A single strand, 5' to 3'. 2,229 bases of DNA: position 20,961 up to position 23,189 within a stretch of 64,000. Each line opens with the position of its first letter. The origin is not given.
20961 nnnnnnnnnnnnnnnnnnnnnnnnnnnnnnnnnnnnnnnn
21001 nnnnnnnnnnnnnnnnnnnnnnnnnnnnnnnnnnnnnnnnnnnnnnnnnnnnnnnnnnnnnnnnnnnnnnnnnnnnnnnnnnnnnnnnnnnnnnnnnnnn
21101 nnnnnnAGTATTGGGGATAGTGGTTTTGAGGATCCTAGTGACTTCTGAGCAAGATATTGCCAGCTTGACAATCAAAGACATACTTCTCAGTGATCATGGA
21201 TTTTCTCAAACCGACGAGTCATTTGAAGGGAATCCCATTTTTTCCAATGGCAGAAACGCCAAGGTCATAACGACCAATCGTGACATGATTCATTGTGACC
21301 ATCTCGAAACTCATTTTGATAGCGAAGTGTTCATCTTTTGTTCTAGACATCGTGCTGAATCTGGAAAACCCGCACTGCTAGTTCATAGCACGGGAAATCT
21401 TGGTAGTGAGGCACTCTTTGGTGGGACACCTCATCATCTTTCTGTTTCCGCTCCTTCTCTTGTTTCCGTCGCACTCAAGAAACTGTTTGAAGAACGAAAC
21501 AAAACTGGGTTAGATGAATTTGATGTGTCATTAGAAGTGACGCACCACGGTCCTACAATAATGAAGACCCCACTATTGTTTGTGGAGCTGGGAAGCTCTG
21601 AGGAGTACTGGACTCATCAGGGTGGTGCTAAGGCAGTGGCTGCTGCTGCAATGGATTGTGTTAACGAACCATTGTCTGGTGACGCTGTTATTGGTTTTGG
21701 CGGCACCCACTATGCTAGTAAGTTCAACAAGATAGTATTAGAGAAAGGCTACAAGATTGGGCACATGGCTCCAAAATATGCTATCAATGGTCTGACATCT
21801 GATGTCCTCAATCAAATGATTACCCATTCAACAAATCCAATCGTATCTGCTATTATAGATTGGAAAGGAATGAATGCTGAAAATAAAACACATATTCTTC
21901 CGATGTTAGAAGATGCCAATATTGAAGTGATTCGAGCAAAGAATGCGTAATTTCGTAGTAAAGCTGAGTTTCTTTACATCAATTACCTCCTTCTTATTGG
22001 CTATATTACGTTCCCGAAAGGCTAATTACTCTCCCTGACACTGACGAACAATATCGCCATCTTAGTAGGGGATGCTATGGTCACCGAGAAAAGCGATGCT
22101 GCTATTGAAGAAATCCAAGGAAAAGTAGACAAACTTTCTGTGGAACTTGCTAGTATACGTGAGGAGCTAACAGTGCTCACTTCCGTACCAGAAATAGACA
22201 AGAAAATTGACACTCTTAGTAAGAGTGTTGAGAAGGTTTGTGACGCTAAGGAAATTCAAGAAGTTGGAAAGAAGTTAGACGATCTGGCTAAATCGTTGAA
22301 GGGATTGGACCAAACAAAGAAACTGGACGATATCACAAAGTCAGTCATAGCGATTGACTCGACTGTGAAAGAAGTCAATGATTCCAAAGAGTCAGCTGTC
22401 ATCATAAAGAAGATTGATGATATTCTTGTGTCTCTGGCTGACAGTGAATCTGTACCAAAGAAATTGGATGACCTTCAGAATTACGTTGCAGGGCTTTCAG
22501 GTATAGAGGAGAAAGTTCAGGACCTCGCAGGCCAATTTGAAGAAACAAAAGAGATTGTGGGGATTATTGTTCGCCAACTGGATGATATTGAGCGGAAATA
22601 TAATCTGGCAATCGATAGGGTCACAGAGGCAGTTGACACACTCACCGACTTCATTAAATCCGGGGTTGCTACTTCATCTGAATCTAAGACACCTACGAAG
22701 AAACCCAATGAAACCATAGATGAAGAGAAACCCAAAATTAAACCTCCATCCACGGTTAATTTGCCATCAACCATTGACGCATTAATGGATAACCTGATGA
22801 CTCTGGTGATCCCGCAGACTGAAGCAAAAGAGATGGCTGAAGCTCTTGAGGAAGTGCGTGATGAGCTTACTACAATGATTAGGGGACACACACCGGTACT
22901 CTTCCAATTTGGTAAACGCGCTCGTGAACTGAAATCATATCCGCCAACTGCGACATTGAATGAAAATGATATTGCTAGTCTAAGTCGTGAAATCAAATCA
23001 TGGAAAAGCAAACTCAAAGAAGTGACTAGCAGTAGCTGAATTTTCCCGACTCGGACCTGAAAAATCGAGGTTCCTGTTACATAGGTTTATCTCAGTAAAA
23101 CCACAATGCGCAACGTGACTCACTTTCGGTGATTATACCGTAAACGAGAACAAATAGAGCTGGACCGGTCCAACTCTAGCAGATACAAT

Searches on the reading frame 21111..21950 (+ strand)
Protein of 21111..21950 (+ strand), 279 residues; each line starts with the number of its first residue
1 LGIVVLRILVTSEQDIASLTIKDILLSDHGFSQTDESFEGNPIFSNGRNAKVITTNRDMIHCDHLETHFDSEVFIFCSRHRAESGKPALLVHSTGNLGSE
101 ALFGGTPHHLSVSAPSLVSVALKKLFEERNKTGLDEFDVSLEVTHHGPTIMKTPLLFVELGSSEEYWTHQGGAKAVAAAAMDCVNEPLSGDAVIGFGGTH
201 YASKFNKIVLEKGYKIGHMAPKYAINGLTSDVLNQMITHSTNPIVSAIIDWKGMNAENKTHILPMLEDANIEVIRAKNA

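Call 9: search_protein_families(library=pfam, proteins=[window:21111-21950:+], max_evalue=0.0001)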
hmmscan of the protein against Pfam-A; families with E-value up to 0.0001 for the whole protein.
window:21111-21950:+ (279 aa): 1 family
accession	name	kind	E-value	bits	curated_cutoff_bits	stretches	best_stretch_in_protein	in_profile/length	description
PF04414.18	tRNA_deacylase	-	5.3e-63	212.7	33.6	1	69-274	3-205/205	D-aminoacyl-tRNA deacylase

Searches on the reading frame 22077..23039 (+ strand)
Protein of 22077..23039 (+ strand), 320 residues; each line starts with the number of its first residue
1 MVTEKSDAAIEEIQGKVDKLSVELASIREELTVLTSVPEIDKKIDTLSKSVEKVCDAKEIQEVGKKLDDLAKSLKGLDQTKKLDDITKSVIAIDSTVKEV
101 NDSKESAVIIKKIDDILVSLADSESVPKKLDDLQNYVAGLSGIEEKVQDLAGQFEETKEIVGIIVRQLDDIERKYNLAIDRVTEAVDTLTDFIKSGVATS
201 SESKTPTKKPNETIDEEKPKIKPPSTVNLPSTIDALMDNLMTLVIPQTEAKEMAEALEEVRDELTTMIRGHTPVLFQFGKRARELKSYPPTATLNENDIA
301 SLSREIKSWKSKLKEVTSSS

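Call 9: search_protein_families(library=pfam, proteins=[window:22077-23039:+], max_evalue=0.0001)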
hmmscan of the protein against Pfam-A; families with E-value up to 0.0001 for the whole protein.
window:22077-23039:+ (320 aa): 2 families
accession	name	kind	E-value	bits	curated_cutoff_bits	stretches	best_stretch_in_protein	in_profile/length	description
PF05531.17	NPV_P10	-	7e-08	33.3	29.8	0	32-88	8-63/75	Nucleopolyhedrovirus P10 protein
PF04108.17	ATG17_like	-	2.8e-05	24.2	43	0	7-186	111-277/355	Autophagy protein ATG17-like domain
